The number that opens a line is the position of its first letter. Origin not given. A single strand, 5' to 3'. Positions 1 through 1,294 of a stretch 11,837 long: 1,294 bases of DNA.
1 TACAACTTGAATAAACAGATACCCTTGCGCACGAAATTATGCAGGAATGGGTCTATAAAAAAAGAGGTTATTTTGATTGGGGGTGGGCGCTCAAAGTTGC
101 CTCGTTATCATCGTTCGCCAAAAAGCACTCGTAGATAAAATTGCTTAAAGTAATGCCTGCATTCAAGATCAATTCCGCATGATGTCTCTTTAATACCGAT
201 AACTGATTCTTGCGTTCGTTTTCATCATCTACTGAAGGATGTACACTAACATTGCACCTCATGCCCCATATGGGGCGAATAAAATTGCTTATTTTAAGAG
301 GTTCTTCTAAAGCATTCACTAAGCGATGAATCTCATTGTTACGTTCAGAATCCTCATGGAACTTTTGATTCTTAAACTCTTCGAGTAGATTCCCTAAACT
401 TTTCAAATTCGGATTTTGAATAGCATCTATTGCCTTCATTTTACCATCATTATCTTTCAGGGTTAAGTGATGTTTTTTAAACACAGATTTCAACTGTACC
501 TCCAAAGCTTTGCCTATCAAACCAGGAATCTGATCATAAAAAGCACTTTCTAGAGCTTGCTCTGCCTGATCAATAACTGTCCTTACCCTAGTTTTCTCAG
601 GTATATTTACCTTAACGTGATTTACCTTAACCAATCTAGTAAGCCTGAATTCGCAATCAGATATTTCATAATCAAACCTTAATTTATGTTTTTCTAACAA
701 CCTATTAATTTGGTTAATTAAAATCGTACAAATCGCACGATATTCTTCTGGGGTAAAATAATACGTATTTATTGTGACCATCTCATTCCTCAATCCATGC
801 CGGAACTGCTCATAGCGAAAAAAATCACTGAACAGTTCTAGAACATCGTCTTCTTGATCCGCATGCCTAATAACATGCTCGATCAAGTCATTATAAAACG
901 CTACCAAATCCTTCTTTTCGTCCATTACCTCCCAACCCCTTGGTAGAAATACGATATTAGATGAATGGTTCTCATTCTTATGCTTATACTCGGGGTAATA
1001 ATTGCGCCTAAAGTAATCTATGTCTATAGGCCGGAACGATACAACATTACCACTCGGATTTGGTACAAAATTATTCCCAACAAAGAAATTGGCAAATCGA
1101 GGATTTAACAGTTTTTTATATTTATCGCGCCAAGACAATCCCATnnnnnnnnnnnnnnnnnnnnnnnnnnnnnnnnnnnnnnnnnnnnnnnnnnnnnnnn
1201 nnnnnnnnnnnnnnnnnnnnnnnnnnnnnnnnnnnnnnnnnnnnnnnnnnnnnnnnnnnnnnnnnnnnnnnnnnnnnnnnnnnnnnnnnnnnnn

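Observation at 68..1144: Abi_C / HEPN-like candidate defence protein in an apparently intracellular-lifestyle genome context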

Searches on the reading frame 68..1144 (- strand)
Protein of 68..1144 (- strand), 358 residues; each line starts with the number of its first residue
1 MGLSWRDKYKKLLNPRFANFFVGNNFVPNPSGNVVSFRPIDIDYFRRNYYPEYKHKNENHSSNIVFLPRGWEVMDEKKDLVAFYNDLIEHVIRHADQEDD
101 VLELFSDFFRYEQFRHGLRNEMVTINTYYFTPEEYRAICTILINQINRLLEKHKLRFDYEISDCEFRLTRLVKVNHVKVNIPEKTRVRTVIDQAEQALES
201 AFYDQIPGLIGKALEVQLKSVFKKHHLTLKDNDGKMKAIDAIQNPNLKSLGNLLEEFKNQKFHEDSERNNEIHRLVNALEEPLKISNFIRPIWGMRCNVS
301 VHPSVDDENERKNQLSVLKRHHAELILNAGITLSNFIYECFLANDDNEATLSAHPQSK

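Call 3: search_protein_families(library=pfam, proteins=[window:68-1144:-], max_evalue=10)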
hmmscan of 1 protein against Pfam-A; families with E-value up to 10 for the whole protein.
window:68-1144:- (358 aa): 1 family
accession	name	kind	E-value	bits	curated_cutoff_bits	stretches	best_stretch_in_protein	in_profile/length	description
PF14355.11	Abi_C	-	0.016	15.7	24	1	316-338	60-82/83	Abortive infection C-terminus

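Call 4: search_protein_families(library=padloc, proteins=[window:68-1144:-], max_evalue=10)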
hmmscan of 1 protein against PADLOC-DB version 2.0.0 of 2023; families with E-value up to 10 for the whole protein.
window:68-1144:- (358 aa): 1 family
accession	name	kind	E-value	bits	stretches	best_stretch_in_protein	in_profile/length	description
PDLC02347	AbiJ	-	1.5e-11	42.6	1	86-339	50-275/281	AbiJ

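Call 5: search_protein_families(library=ncbifam, proteins=[window:68-1144:-], max_evalue=10)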
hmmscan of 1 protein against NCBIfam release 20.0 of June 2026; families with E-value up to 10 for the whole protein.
window:68-1144:- (358 aa): 1 family
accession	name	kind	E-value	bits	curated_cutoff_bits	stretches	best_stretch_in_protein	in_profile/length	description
TIGR02914.1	EpsI_fam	equivalog_domain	0.037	13.5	42.8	1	48-110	49-110/174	exosortase C-terminal domain/associated protein EpsI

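Call 7: find_homologous_proteins(query=window:68-1144:-, max_evalue=0.001)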
Query window:68-1144:- (358 aa): 1 proteins with E <= 0.001 among 1326 candidates.
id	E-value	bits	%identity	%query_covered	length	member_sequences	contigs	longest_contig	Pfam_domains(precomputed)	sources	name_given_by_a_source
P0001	1.1e-185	635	100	80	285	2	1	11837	-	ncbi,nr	ncbi:MAG: hypothetical protein MJ218_03695 [Opitutales bacterium]|nr:hypothetical protein [Opitutale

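Call 8: search_solved_structures(query=window:68-1144:-, max_evalue=10)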
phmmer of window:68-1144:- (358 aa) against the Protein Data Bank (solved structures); distinct sequences matched with E-value up to 10: 2.
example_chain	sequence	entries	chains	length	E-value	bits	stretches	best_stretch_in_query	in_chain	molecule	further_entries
7oec_A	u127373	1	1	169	0.12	14.7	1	100-163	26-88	DNA polymerase II large subunit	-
5bkh_A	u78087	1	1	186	0.13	14.6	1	101-163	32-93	DNA polymerase II large subunit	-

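Call 9: search_protein_families(library=phrogs, proteins=[window:68-1144:-], max_evalue=1)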
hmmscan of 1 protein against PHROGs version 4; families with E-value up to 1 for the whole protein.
window:68-1144:- (358 aa): 2 families
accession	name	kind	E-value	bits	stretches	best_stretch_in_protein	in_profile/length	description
phrog_5038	-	unknown function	0.099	13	1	84-174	6-97/279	-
phrog_38335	-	unknown function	0.29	12.5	1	304-339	36-70/84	-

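Call 20: search_protein_representatives(protein=window:68-1144:-)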
Query: 358 residues. Proteins with E-value up to 0.001 (for the whole library): 1; up to 1e-10: 1; up to 1e-30: 1. The best 1 are listed.
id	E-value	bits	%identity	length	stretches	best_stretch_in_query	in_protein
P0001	3.5e-186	634.8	100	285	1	74-358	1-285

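Call 22: search_dna_similar(query=window:68-1144:-, collection=plasmids, mode=protein, max_evalue=10, max_rows=30)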
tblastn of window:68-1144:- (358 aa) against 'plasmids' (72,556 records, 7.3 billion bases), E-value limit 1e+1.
Records with a match: 1; places in all: 1; records where one place covers at least 80% of the query: 0.
Best place of each record, by identity: <60% 1.
By first word of the organism name: Paraburkholderia 1.
By predicted mobility (MOB-suite, as given by PLSDB): non-mobilizable 1.
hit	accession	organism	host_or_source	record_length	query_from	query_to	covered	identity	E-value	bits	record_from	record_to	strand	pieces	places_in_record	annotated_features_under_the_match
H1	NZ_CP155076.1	Paraburkholderia sp. PREW-6R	single cell,Phlox subulata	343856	265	336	20%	32.4%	7e+0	36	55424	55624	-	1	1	ESPR-type extended signal peptide-containing protein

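Call 23: search_dna_similar(query=window:68-1144:-, collection=phages, mode=protein, max_evalue=10, max_rows=30)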
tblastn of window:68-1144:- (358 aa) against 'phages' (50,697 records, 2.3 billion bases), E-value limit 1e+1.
Records with a match: 4; places in all: 4; records where one place covers at least 80% of the query: 0.
Best place of each record, by identity: <60% 4.
By first word of the organism name: IAS 2; Capybara 1; phage 1.
By host as written in the record: Homo sapiens 2; Hydrochoerus hydrochaeris 1; - 1.
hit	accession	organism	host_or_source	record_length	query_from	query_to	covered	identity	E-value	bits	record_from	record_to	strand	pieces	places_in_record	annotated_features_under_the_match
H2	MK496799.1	Capybara microvirus Cap3_SP_465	Hydrochoerus hydrochaeris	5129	147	260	32%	25.0%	9e+0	34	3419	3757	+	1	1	replication initiator protein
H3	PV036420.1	phage NatCom_9287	human feces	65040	205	287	23%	30.0%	9e+0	34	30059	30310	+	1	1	DNA helicase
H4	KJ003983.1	IAS virus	Homo sapiens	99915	142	182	11%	46.3%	4e+0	36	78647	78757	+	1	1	record has no annotation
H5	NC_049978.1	IAS virus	Homo sapiens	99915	142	182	11%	46.3%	4e+0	36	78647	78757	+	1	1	anaerobic ribonucleoside reductase large subunit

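Call 34: find_homologous_proteins(query=window:68-1144:-, max_evalue=10)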
Query window:68-1144:- (358 aa): 1 proteins with E <= 10 among 1326 candidates.
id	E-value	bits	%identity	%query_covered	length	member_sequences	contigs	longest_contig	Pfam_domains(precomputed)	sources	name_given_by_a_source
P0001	1.1e-185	635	100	80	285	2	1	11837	-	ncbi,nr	ncbi:MAG: hypothetical protein MJ218_03695 [Opitutales bacterium]|nr:hypothetical protein [Opitutale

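Call 35: predict_structure(protein=window:68-1144:-)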
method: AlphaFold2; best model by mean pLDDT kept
length: 358 residues; sequences in the alignment: 1
mean_pLDDT: 41.4   pTM: 0.27
mean pLDDT of the five models: 41.4, 40.0, 37.4, 36.6, 34.4
residues with pLDDT >= 90: 0; 70-90: 1; 50-70: 91; < 50: 266
segments of 3 or more residues with pLDDT < 50: 1-142, 153-204, 228-237, 291-304, 320-358
pLDDT, mean of each block of 10 residues (from residue 1): 34 32 25 25 32 28 23 31 45 44 38 27 25 45 50 46 40 26 28 41 52 59 53 47 57 64 57 61 53 38 55 50 47 46 36 27
secondary structure, 60 per line:
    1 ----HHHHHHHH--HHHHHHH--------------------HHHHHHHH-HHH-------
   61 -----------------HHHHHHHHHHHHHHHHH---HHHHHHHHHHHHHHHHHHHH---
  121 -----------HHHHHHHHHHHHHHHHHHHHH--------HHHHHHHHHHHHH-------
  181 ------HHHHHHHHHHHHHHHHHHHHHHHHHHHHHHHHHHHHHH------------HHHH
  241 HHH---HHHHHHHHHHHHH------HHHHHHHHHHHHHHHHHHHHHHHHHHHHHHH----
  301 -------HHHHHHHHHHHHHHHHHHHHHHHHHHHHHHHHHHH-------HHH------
elements in order: H5-12 H15-21 H42-49 H78-94 H98-117 H132-152 H161-173 H187-224 H237-243 H247-259 H266-296 H308-342

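Call 60: search_solved_structures(query=A2, max_evalue=1)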
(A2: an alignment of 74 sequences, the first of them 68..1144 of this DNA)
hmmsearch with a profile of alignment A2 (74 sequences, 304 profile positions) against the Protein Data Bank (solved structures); distinct sequences matched with E-value up to 1: 2.
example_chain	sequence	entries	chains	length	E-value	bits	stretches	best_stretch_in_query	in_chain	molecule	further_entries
1vk8_A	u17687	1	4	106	0.54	12.5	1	153-211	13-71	hypothetical protein TM0486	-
6wi5_A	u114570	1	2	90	0.68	12.2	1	121-189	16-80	De novo designed protein Foldit4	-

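Call 65: predict_structure(alignment_id=A2)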
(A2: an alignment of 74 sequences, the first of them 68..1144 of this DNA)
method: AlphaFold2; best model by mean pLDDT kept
length: 358 residues; sequences in the alignment: 74
mean_pLDDT: 70.7   pTM: 0.46
mean pLDDT of the five models: 70.7, 69.4, 67.4, 66.5, 65.8
residues with pLDDT >= 90: 26; 70-90: 191; 50-70: 80; < 50: 61
segments of 3 or more residues with pLDDT < 50: 53-63, 174-180, 243-247, 285-307, 309-315
pLDDT, mean of each block of 10 residues (from residue 1): 86 85 73 71 74 47 55 60 88 89 87 77 57 85 84 78 74 48 74 93 87 86 78 64 50 74 79 68 45 37 45 59 84 84 65 52
secondary structure, 60 per line:
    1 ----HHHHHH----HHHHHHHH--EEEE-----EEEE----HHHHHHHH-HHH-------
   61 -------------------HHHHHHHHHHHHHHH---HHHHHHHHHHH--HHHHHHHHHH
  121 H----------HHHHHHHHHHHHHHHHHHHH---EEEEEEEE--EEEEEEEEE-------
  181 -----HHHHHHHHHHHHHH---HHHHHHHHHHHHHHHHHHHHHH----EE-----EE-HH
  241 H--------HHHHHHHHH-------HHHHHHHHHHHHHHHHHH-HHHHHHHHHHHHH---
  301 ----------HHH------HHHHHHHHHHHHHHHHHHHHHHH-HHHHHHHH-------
elements in order: H5-10 H15-22 E25-28 E34-37 H42-49 H80-94 H98-108 H111-121 H132-151 E155-162 E165-173 H186-199 H203-224 H250-258 H266-283 H285-297 H320-342 H344-351

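Call 68: fold_search(model_id=the predicted structure, library=pdb)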
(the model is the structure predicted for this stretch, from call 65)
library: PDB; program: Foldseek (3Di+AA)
matches with E <= 10: 173; with E <= 0.001: 0
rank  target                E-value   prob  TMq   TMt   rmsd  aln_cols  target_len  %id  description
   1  6tod_A                5.8e-01  0.07  0.12  0.14  24.2       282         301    9  Crystal structure of the Orexin-1 receptor in complex with EMPA (released 2020-01-01)
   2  1o3u                  7.9e-01  0.90  0.22  0.60   6.9       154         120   15  Crystal structure of an hepn domain protein (tm0613) from thermotoga maritima at 1.75 A resolution (released 2003-04-22)
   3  7dg2_A                8.3e-01  0.20  0.11  0.15  14.0        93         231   11  Nse1-Nse3-Nse4 complex (released 2021-05-26)
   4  8jbb_B                9.6e-01  0.18  0.22  0.17  17.2       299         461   13  Crystal Structure of the Csm6 from Thermus thermophilus HB8 in complex with A2>p (released 2023-12-13)
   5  7tve_C                9.6e-01  0.08  0.12  0.14  18.9       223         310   12  ATP and DNA bound SMC5/6 core complex (released 2022-06-22)
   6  5hvq_C                1.0e+00  0.09  0.11  0.15  16.1       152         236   14  Alternative model of the MAGE-G1 NSE-1 complex (released 2016-10-26)
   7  2hsb                  1.1e+00  0.75  0.20  0.52   8.6       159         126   10  Crystal structure of a hepn domain containing protein (af_0298) from archaeoglobus fulgidus at 1.95 A resolution (released 2006-08-15)
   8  8xyd_A                1.2e+00  0.07  0.14  0.16  25.4       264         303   11  Structure of Platelet-activating factor receptor-G protein complex bound to platelet-activating factor (released 2024-11-13)
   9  1ufb_A                1.4e+00  0.72  0.22  0.56   7.3       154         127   14  Crystal structure of TT1696 from Thermus thermophilus HB8 (released 2003-11-28)
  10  6tq6_B                1.4e+00  0.04  0.12  0.13  24.0       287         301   10  Crystal structure of the Orexin-1 receptor in complex with Compound 14 (released 2020-01-01)
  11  8j0n_B                1.5e+00  0.05  0.11  0.13  20.4       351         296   10  cryo-EM structure of human EMC (released 2024-04-03)
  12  6tod_B                1.6e+00  0.04  0.12  0.13  24.3       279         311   10  Crystal structure of the Orexin-1 receptor in complex with EMPA (released 2020-01-01)
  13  6z0f_A                1.8e+00  0.02  0.11  0.11  30.8       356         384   12  Crystal structure of the membrane pseudokinase YukC/EssB from Bacillus subtilis T7SS (released 2021-05-19)
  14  8xvj_R                1.8e+00  0.02  0.09  0.09  26.4       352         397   12  Cryo-EM structure of ETAR bound with Macitentan (released 2024-08-28)
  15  8jbc_B                1.9e+00  0.14  0.23  0.18  16.2       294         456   13  Crystal Structure of the Csm6 K137A mutant from Thermus thermophilus HB8 in its apo form (released 2023-12-13)
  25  2q00_A                2.8e+00  0.54  0.25  0.63   5.4       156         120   16  Crystal structure of the P95883_SULSO protein from Sulfolobus solfataricus. NESG target SsR10. (released 2007-05-29)
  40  2q00_B                3.6e+00  0.33  0.21  0.53   8.7       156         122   14  Crystal structure of the P95883_SULSO protein from Sulfolobus solfataricus. NESG target SsR10. (released 2007-05-29)
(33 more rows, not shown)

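Call 73: fold_search(model_id=the predicted structure, library=viral)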
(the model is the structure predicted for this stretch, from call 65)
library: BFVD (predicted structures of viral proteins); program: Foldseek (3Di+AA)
matches with E <= 10: 228; with E <= 0.001: 0
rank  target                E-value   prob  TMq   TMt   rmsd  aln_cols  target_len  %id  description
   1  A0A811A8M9            6.3e-02  0.14  0.16  0.11  24.5       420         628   13  (no name in the UniProt tables at hand)
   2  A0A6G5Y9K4            1.2e-01  0.08  0.09  0.12  27.5       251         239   12  (no name in the UniProt tables at hand)
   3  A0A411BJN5            2.4e-01  0.28  0.12  0.11  10.7       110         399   14  (no name in the UniProt tables at hand)
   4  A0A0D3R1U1            5.9e-01  0.15  0.12  0.18  13.1       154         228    8  Phosphoprotein [Landjia virus]
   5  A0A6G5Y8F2            5.9e-01  0.04  0.09  0.10  35.4       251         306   10  (no name in the UniProt tables at hand)
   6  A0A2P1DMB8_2          9.8e-01  0.02  0.09  0.04  29.3       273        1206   11  (no name in the UniProt tables at hand)
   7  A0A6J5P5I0            1.1e+00  0.15  0.13  0.30   8.6        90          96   13  Uncharacterized protein [uncultured Caudovirales phage]
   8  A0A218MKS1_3          1.1e+00  0.02  0.08  0.03  27.3       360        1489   12  Uncharacterized protein [uncultured virus]
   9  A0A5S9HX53            1.3e+00  0.02  0.10  0.08  24.5       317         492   11  Ubiquitin-like proteins [Tenacibaculum phage PTm1]
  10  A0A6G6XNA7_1          1.5e+00  0.04  0.11  0.05  27.6       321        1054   11  (no name in the UniProt tables at hand)
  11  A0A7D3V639            1.5e+00  0.02  0.10  0.06  20.0       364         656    8  ADP ribosyltransferase [Fadolivirus FV1/VV64]
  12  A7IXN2                1.6e+00  0.16  0.10  0.30  11.7        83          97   16  Uncharacterized protein b707R [Paramecium bursaria Chlorella virus NY2A]
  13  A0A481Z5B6            1.6e+00  0.11  0.11  0.19  13.8       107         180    6  F-box-like family protein (Fragment) [Pithovirus LCPAC102]
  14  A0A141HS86            1.7e+00  0.05  0.10  0.14  19.4       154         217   14  (no name in the UniProt tables at hand)
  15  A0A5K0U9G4            1.8e+00  0.03  0.12  0.09  25.8       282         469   12  Uncharacterized protein [Yasminevirus sp. GU-2018]
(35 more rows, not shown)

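Call 74: search_protein_families(library=pfam, alignment_id=A2, max_evalue=0.01)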
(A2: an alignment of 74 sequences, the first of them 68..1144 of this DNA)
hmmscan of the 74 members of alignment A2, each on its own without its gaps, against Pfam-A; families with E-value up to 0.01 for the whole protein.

A. member 1, window:68-1144:- (358 aa): 0 families

B. families by the number of members that match (of 74 scanned): 10 families
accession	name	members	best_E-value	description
PF14355.11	Abi_C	73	1e-22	Abortive infection C-terminus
PF03937.21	Sdh5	5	0.00013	Flavinator of succinate dehydrogenase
PF06022.16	Cir_Bir_Yir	5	0.00074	Plasmodium variant antigen protein Cir/Yir/Bir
PF13236.11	CLU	2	0.0082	Clustered mitochondria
PF06894.17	Phage_TAC_2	1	0.00028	Bacteriophage lambda tail assembly chaperone, TAC, protein G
PF13361.12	UvrD_C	1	0.0044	UvrD-like helicase C-terminal domain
PF21681.2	Csa5_I-A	1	0.0045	Type-I-A Cascade subunit Csa5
PF04940.18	BLUF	1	0.0056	Sensors of blue-light using FAD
PF18928.5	DUF5677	1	0.0075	Family of unknown function (DUF5677)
PF14611.13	KH_SLS1_1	1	0.0083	SLS1 protein first KH domain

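Call 85: list_cluster_members(proteins=[P0001])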
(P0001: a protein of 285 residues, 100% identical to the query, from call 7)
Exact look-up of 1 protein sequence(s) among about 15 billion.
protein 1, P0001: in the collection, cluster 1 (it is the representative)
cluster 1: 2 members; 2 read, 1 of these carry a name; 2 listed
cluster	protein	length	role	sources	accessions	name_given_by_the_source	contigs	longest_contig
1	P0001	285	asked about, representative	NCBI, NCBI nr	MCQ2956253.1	MAG: hypothetical protein MJ218_03695 [Opitutales bacterium] | hypothetical protein [Opitutales bacterium]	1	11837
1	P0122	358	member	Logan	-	-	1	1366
